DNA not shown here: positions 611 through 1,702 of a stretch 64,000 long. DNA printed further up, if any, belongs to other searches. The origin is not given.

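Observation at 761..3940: Compact island: ClpP-like peptidase, three tandem paralogous Cys/His mini-proteins, and a metallophosphoesterase bracketed by twin palindromes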

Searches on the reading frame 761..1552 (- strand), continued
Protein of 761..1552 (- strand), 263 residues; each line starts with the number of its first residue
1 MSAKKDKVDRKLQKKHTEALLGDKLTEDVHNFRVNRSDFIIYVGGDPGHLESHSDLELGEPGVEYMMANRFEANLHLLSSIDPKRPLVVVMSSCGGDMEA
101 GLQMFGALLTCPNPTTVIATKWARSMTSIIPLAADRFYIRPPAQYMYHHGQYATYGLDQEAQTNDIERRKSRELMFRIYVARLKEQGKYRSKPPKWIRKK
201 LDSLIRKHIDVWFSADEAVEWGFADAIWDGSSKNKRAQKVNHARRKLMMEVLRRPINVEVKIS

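Call 41: search_protein_families(library=pfam, proteins=[L005:3163-4671:-, L007:3913-5904:+], max_evalue=0.1)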
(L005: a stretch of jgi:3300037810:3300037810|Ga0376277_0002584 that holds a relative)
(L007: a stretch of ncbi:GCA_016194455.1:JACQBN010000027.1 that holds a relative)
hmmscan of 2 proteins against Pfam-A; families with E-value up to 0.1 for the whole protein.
L005:3163-4671:- (502 aa): 0 families

L007:3913-5904:+ (663 aa): 3 families
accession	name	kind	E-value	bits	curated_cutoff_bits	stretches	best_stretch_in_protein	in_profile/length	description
PF12840.13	HTH_20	-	0.0024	18.3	27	1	276-311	9-44/51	Helix-turn-helix domain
PF12802.13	MarR_2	-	0.035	14.7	27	1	278-312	12-47/61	MarR family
PF01047.28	MarR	-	0.049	14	24.6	0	275-312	7-44/59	MarR family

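Call 50: search_protein_families(library=ncbifam, proteins=[window:761-1552:-, L005:3163-4671:-], max_evalue=0.1)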
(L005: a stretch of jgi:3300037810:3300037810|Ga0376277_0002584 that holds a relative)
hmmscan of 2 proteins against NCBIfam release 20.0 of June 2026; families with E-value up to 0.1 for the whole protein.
window:761-1552:- (263 aa): 10 families
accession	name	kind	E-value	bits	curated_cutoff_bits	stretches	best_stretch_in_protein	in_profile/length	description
NF045542.1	Clp_rel_HeadMat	equivalog_domain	5.5e-15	55.7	120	1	66-227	18-165/165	head maturation protease, ClpP-related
NF045540.1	scaf_prot_MCP1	exception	3.8e-14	52.3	475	1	74-254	20-187/652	ClpP-like prohead protease/major capsid protein fusion protein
NF009205.0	PRK12553.1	subfamily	9.9e-14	51.4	228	1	63-230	46-204/211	ATP-dependent Clp protease proteolytic subunit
NF001368.0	PRK00277.1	subfamily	3.6e-11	43.3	249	1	63-233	41-200/203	ATP-dependent Clp protease proteolytic subunit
NF011090.0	PRK14513.1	equivalog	2.6e-08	34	347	1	61-237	35-199/201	ATP-dependent Clp protease proteolytic subunit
NF011089.0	PRK14512.1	equivalog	7.3e-07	29.1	251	1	66-224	40-187/200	ATP-dependent Clp protease proteolytic subunit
NF011091.0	PRK14514.1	equivalog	3.2e-06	26.9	361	1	65-227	65-216/221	ATP-dependent Clp endopeptidase proteolytic subunit ClpP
NF009203.0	PRK12551.1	equivalog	5.8e-05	22.9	359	1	58-230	30-190/196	ATP-dependent Clp protease proteolytic subunit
NF047768.1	Clp_like_SDH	equivalog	7.4e-05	22.3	250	1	58-140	52-134/260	SDH family Clp fold serine proteinase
TIGR00493.1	clpP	equivalog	0.0002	21.1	308.6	1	63-227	36-189/192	ATP-dependent Clp endopeptidase proteolytic subunit ClpP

L005:3163-4671:- (502 aa): 0 families

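Call 51: search_solved_structures(query=A2, max_evalue=0.001, show_alignments=1)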
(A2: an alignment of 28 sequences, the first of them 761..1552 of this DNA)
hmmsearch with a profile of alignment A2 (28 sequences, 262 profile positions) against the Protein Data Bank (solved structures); distinct sequences matched with E-value up to 0.001: 99 (the best 60 are shown).
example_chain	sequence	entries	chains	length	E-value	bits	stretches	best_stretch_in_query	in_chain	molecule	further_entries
4jcr_A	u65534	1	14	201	1.9e-11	47.1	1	63-228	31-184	ATP-dependent Clp protease proteolytic subunit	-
9ndj_P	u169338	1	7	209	1.9e-11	47.1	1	59-227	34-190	ATP-dependent Clp protease proteolytic subunit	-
7m1l_A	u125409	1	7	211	2e-11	47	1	59-227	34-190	ATP-dependent Clp protease proteolytic subunit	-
8r05_A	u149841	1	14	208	2.3e-11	46.8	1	62-228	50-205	ATP-dependent Clp protease proteolytic subunit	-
4jcq_A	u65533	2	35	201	4.6e-11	45.8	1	63-227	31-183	ATP-dependent Clp protease proteolytic subunit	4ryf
6pbu_A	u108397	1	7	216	1.4e-10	44.2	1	62-228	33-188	ATP-dependent Clp protease proteolytic subunit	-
6hwm_A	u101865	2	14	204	2.5e-10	43.4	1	62-230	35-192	ATP-dependent Clp protease proteolytic subunit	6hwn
6sfx_A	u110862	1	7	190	3e-10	43.1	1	63-226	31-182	ATP-dependent Clp protease proteolytic subunit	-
1y7o_A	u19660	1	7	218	6.4e-10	42.1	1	62-230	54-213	ATP-dependent Clp protease proteolytic subunit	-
9irp_A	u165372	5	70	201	9.7e-10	41.5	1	62-232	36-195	ATP-dependent Clp protease proteolytic subunit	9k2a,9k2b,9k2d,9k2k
8cj4_A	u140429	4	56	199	1.1e-09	41.3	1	62-231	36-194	ATP-dependent Clp protease proteolytic subunit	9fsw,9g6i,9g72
4emm_V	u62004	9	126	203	1.2e-09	41.2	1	62-230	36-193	ATP-dependent Clp protease proteolytic subunit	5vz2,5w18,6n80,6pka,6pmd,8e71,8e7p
6l3x_A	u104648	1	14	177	1.2e-09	41.2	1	62-227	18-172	ATP-dependent Clp protease proteolytic subunit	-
8qyf_A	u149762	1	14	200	1.5e-09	40.9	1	62-230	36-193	ATP-dependent Clp protease proteolytic subunit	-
3qwd_A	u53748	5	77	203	1.5e-09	40.9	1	62-228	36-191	ATP-dependent Clp protease proteolytic subunit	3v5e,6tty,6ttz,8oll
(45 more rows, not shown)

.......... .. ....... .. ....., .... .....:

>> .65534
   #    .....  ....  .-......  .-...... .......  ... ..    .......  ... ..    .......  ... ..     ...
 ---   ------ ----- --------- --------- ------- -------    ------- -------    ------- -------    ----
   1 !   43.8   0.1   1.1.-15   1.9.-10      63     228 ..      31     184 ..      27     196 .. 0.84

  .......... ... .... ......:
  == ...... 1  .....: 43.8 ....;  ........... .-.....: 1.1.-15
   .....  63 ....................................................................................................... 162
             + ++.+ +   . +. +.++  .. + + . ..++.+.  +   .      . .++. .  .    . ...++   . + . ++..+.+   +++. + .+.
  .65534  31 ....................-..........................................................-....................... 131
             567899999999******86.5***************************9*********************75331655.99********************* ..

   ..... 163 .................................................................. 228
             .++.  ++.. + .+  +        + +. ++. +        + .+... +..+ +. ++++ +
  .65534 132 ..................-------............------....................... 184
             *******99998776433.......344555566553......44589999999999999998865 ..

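Call 58: search_dna_similar(query=L005:3163-4671:-, collection=phages, mode=protein, max_rows=30, rows=spread)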
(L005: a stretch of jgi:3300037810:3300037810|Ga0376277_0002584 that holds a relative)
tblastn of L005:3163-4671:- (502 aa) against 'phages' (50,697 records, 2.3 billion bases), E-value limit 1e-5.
Records with a match: 1132; places in all: 1262; records where one place covers at least 80% of the query: 1105.
Best place of each record, by identity: <60% 1132.
By first word of the organism name: Vibrio 368; Salmonella 273; Escherichia 127; Klebsiella 81; Flavobacterium 68; Caulobacter 39; Rhizobium 29; Phage 13; Cellulophaga 12; Bacteriophage 11; and 42 more.
By host as written in the record: - 358; Flavobacterium sp. BAL314 68; Escherichia coli 42; Salmonella enterica subsp. enterica serovar Enteritidis PT1 39; Vibrio harveyi BAA-1116 36; Klebsiella pneumoniae 25; Salmonella sp. 24; Salmonella enterica 23; and 223 more.
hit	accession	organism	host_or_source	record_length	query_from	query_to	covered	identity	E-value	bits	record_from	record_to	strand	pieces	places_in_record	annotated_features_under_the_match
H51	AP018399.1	Xanthomonas phage XacN1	Xanthomonas citri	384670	22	474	90%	39.3%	4e-94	318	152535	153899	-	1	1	putative T5 A1-like protein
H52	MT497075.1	Flavobacterium phage vB_FspP_elemoA_1-9A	Flavobacterium sp. BAL314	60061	9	471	92%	33.4%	7e-53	198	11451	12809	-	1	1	A1-like protein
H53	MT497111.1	Flavobacterium phage vB_FspP_elemoA_5-9B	Flavobacterium sp. BAL314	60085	9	471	92%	33.4%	7e-53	198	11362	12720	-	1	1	A1-like protein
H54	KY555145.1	Caulobacter phage Ccr29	Caulobacter crescentus NA1000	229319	22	474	90%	33.6%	1e-58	215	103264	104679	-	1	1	putative A1 protein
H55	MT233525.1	Salmonella phage vB_Sen_H9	Salmonella enterica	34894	15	474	92%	31.9%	2e-50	191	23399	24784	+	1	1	hypothetical protein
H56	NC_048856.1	Phage NBSal003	-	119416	15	474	92%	31.7%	1e-48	186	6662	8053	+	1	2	DNA transfer protein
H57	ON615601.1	Synechococcus phage BUCT-ZZ01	Synechococcus elongatus PCC 7942 = ...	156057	15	474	92%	31.4%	4e-63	228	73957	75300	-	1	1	hypothetical protein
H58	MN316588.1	Escherichia phage VEc33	Escherichia coli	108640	15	474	92%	31.2%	1e-47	183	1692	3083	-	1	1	hypothetical protein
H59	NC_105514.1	Escherichia phage JLBYU40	Escherichia coli K-12 MG1655 del ...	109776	15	474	92%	31.0%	5e-50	190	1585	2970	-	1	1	putative DNA transfer protein A1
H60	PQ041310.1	Salmonella phage SESL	Salmonella enterica subsp. enterica ...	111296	15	474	92%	30.8%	1e-47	183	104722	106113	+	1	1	hypothetical protein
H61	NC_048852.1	Salmonella phage L6jm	Salmonella enterica subsp. enterica ...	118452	15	474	92%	30.5%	9e-48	183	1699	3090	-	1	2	DNA transfer protein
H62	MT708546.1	Rhizobium phage Paso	Bradyrhizobium japonicum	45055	20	467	89%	31.2%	9e-57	210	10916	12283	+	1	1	hypothetical protein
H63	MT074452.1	Salmonella phage vaffelhjerte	Salmonella enterica subsp. enterica ...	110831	15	474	92%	30.0%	9e-52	195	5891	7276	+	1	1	A1 protein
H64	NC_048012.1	Salmonella phage S147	Salmonella enterica serotype ...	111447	15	474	92%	29.8%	3e-51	194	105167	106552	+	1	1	DNA transfer protein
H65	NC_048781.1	Salmonella phage vB_SenS_SB13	Salmonella enterica subsp. enterica ...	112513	15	474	92%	29.8%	4e-49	187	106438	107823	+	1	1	DNA transfer protein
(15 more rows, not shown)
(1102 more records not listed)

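Call 68: find_related_loci(query=L005:3163-4671:-, collection=viral_contigs, flank=6000)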
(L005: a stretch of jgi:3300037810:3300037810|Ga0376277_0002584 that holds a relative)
Query L005:3163-4671:- (502 aa) in viral_contigs; peptide patterns used: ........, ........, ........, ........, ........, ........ (x = any residue, [..] = any of these).
8 stretches matched a pattern; 6 encode a relative of the query (tblastn E <= 1e-3); 6 distinct loci.
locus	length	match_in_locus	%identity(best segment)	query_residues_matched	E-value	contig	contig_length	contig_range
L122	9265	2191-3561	49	8-476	6e-143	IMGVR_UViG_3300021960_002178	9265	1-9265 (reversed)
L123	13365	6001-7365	49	8-474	2e-141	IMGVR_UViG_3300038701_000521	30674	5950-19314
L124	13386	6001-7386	48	9-476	3e-140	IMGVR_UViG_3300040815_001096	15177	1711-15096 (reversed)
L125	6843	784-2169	48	9-476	5e-140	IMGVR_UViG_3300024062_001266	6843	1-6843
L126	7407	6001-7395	48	5-476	4e-138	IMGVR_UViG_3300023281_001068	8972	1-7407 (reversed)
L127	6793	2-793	49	210-476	2e-75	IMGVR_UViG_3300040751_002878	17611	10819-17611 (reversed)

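Call 98: find_related_loci(query=A2, collection=viral_contigs, flank=6000)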
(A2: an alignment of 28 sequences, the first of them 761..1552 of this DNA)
Query A2 (263 aa) in viral_contigs; peptide patterns used: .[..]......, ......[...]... (x = any residue, [..] = any of these).
73 stretches matched a pattern; 35 encode a relative of the query (tblastn E <= 1e-3); 35 distinct loci.
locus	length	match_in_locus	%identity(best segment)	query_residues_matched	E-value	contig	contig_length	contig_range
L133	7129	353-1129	55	1-263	8e-96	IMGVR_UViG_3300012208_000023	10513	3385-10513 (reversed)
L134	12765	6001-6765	58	2-263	1e-95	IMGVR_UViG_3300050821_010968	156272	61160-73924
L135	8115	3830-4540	57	23-263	3e-93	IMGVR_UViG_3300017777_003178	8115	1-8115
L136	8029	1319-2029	57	23-263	6e-93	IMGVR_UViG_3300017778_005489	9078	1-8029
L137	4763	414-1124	57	23-263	4e-92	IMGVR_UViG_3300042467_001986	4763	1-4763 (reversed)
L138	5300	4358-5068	57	23-263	5e-92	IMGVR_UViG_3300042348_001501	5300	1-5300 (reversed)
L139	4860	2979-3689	57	23-263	4e-92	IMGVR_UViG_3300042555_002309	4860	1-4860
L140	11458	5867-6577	57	23-263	9e-92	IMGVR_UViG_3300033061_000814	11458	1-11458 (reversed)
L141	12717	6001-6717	56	17-258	2e-89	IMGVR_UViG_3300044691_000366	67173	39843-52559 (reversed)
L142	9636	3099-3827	55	21-263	4e-87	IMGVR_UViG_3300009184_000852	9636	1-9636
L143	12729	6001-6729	55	21-263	6e-87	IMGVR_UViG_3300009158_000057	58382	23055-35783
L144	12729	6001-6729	55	21-263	6e-87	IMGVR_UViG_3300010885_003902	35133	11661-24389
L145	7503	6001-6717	57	21-259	5e-83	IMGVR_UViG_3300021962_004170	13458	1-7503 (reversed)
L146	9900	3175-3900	53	7-254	5e-82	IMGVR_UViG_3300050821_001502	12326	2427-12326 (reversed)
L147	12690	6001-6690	49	20-254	2e-70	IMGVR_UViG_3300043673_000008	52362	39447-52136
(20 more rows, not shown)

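Call 102: search_protein_families(library=phrogs, proteins=[L143:6918-8267:-, L143:9443-10111:-, L143:10529-12058:-, L143:1635-3134:-, L143:5625-5915:+, L134:6770-7399:+, L134:7405-10140:+, L134:5170-5676:+, L141:6758-7501:+, L141:8686-10041:+], max_evalue=0.001)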
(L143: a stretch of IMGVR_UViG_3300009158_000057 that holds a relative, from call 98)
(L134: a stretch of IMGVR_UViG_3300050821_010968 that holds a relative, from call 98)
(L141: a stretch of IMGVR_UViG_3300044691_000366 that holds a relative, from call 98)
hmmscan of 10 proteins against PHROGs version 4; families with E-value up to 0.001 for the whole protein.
L143:6918-8267:- (449 aa): 2 families
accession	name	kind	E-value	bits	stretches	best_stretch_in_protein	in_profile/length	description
phrog_138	-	head and packaging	1.4e-160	536.1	1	4-448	3-443/444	major head protein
phrog_12830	-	head and packaging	2.6e-05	25.5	1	77-106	97-126/128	major head protein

L143:9443-10111:- (222 aa): 1 family
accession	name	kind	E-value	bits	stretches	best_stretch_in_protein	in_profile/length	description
phrog_207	-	head and packaging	3.2e-77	261.7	1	1-219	13-220/519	head maturation protease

L143:10529-12058:- (509 aa): 0 families

L143:1635-3134:- (499 aa): 10 families
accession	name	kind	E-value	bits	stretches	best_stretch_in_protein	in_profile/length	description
phrog_16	-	DNA, RNA and nucleotide metabolism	5.6e-110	370.1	1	30-492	216-620/986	DNA helicase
phrog_9690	-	DNA, RNA and nucleotide metabolism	1.6e-96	324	1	200-498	9-306/306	DNA helicase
phrog_16259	-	DNA, RNA and nucleotide metabolism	1.3e-85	288.5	1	22-293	4-286/330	DNA helicase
phrog_62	-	DNA, RNA and nucleotide metabolism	1.7e-22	79.8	2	117-267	685-848/1881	DNA helicase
phrog_17901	-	DNA, RNA and nucleotide metabolism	6.9e-18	66.1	1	401-490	8-97/109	DNA helicase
phrog_6819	-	DNA, RNA and nucleotide metabolism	4.4e-14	52.8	1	132-420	23-302/645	Holliday junction branch migration helicase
phrog_2488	-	DNA, RNA and nucleotide metabolism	3.4e-06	27.1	1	129-191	18-93/579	DNA helicase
phrog_16694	-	unknown function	7.1e-06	25.2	0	374-462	588-676/1010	-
phrog_5173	-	unknown function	9.8e-06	25.1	1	136-267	53-184/721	-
phrog_32711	-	unknown function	5.1e-05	22.4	1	378-453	366-444/956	-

L143:5625-5915:+ (96 aa): 2 families
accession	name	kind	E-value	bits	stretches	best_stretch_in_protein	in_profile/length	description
phrog_4973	-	unknown function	5.5e-14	53.3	1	5-88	64-146/149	-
phrog_16311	-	unknown function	0.00032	21.9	1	21-65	18-63/151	-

L134:6770-7399:+ (209 aa): 2 families
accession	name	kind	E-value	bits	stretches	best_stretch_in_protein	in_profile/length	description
phrog_11494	-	head and packaging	2.4e-64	218.9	1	1-206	1-203/291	terminase small subunit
phrog_641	-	head and packaging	0.00078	21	0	7-64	5-64/162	terminase small subunit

L134:7405-10140:+ (911 aa): 7 families
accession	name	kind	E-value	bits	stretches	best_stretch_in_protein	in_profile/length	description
phrog_38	-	head and packaging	4.5e-122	410.2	2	472-901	319-710/760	terminase large subunit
phrog_5573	-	head and packaging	8.2e-44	150.9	1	653-899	23-239/250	terminase large subunit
phrog_4758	-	head and packaging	1.2e-36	127.3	1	472-639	71-235/243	terminase large subunit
phrog_30251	-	head and packaging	3e-17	63.1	1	458-631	54-233/799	terminase large subunit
phrog_979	-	head and packaging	4e-15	56.5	1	737-893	434-598/642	terminase large subunit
phrog_12171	-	head and packaging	5.8e-07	30.6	1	840-892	42-93/110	terminase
phrog_36001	-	unknown function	2.4e-05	23.7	0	321-473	307-461/715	-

L134:5170-5676:+ (168 aa): 1 family
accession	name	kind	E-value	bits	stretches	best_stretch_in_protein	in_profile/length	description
phrog_1770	-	DNA, RNA and nucleotide metabolism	1.9e-30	106.9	1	1-157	3-155/158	Holliday junction resolvase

L141:6758-7501:+ (247 aa): 4 families
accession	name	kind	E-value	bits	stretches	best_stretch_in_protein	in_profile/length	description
phrog_170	-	other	2.2e-73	248.5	1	10-245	46-278/323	PhoH-like phosphate starvation-inducible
phrog_2765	-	other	3.8e-35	122.6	1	64-240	254-439/443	PhoH-like phosphate starvation-inducible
phrog_32482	-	other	7.5e-19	68.8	1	71-239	405-578/589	PhoH-like phosphate starvation-inducible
phrog_2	-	head and packaging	0.00032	20.6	1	14-188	250-393/807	terminase large subunit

L141:8686-10041:+ (451 aa): 2 families
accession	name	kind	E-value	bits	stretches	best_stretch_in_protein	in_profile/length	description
phrog_19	-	DNA, RNA and nucleotide metabolism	4.2e-65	221.8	1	20-442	156-578/621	DnaB-like replicative helicase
phrog_239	-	DNA, RNA and nucleotide metabolism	4.5e-07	30.2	1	184-378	335-522/801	DNA primase/helicase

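Call 106: search_dna_similar(query=L143:6918-8267:-, collection=phages, mode=protein, max_rows=8)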
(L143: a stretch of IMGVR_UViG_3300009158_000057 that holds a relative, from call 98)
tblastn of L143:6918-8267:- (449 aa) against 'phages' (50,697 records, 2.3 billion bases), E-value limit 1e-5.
Records with a match: 2592; places in all: 4028; records where one place covers at least 80% of the query: 2498.
Best place of each record, by identity: 60-80% 15; <60% 2577.
By first word of the organism name: Escherichia 671; Synechococcus 389; Klebsiella 332; Salmonella 203; Vibrio 136; Shigella 89; Aeromonas 86; Acinetobacter 71; Cyanophage 61; Enterobacter 58; and 61 more.
By host as written in the record: - 465; Escherichia coli 282; Klebsiella pneumoniae 115; Synechococcus 107; Escherichia coli O157:H7 39; Synechococcus sp. 38; Salmonella enterica 29; Synechococcus sp. WH7803 28; and 575 more.
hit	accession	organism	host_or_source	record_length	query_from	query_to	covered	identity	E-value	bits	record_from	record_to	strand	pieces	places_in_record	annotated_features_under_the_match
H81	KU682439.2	Stenotrophomonas phage vB_SmaS-DLP_6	Stenotrophomonas maltophilia D1571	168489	1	449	100%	68.1%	0e+0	606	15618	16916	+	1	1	precursor of major head subunit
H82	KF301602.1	Caulobacter phage Cr30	Caulobacter crescentus CB15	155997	3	449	100%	66.2%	1e-179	562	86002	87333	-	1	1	major capsid protein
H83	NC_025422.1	Caulobacter phage Cr30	Caulobacter crescentus CB15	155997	3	449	100%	66.2%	1e-179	562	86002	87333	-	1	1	major head protein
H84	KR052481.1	Sinorhizobium phage phiM19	Sinorhizobium meliloti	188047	2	449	100%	61.5%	6e-170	534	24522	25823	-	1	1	precursor of major head subunit | hypothetical protein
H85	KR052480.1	Sinorhizobium phage phiM7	Sinorhizobium meliloti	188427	2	449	100%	61.5%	6e-170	534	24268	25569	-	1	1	precursor of major head subunit | hypothetical protein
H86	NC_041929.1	Sinorhizobium phage phiM7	Sinorhizobium meliloti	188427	2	449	100%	61.5%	6e-170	534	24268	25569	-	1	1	major head protein | hypothetical protein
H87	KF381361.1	Sinorhizobium phage phiM12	Sinorhizobium meliloti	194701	2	449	100%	61.5%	6e-170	534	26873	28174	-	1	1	precursor of major head subunit | hypothetical protein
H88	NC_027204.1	Sinorhizobium phage phiM12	Sinorhizobium meliloti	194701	2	449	100%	61.5%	6e-170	534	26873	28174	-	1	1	major head protein | hypothetical protein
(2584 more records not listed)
